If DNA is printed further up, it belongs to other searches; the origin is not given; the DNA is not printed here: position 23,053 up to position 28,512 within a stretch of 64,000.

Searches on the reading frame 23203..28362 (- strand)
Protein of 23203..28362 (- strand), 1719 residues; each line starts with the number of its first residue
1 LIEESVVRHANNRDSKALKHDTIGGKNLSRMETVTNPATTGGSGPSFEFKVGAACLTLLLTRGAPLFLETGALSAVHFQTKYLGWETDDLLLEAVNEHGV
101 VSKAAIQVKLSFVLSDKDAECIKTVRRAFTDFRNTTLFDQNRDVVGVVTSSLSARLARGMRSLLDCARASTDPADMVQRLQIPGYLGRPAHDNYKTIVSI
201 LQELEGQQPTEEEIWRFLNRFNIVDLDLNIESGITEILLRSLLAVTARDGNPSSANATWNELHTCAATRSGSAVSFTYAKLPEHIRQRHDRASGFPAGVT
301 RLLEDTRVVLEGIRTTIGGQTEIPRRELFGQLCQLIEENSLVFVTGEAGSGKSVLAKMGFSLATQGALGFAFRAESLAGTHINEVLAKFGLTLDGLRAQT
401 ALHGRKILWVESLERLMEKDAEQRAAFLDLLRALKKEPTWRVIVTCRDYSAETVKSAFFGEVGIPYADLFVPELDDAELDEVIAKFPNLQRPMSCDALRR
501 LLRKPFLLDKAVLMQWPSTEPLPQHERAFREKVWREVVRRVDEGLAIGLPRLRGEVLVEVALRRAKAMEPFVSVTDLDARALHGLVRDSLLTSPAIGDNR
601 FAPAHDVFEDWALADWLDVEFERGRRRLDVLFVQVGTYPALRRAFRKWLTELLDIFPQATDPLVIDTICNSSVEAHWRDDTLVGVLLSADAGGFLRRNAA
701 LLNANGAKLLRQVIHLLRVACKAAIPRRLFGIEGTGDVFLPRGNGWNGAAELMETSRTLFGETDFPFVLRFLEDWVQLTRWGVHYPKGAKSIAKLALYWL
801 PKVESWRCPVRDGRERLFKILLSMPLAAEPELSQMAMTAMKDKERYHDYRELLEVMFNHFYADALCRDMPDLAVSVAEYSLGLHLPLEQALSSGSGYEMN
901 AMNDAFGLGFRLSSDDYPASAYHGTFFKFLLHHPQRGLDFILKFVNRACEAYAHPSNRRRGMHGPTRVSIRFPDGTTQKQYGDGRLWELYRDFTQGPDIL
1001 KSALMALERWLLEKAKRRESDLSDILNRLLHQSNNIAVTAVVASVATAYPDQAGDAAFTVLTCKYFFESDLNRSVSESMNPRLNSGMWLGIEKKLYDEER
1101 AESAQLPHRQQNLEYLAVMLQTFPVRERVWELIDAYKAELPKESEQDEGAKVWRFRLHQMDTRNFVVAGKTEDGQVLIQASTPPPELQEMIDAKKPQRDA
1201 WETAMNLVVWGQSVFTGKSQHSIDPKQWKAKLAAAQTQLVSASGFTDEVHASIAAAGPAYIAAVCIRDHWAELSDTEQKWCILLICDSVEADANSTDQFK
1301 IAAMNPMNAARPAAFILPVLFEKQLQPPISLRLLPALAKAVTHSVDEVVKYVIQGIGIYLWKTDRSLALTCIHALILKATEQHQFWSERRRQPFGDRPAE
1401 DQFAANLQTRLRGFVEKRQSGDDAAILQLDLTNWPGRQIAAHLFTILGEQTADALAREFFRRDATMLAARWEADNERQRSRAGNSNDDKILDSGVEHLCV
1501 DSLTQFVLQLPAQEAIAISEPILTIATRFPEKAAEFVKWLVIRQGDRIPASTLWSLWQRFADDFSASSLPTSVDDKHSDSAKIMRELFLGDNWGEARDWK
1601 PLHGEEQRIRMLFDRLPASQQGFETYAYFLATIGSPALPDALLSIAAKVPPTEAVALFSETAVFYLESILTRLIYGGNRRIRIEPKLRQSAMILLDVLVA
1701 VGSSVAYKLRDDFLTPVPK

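Call 14: search_protein_families(library=pfam, max_evalue=0.001, proteins=[window:23203-28362:-])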
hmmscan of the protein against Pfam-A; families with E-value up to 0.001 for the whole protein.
window:23203-28362:- (1719 aa): 2 families
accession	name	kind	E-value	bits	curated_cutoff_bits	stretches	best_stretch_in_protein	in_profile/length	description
PF20703.3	nSTAND1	-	7.3e-09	36.2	27.1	1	325-485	19-198/379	Novel STAND NTPase 1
PF20720.3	nSTAND3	-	1.3e-05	25.4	27.2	0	329-358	7-36/155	Novel STAND NTPase 3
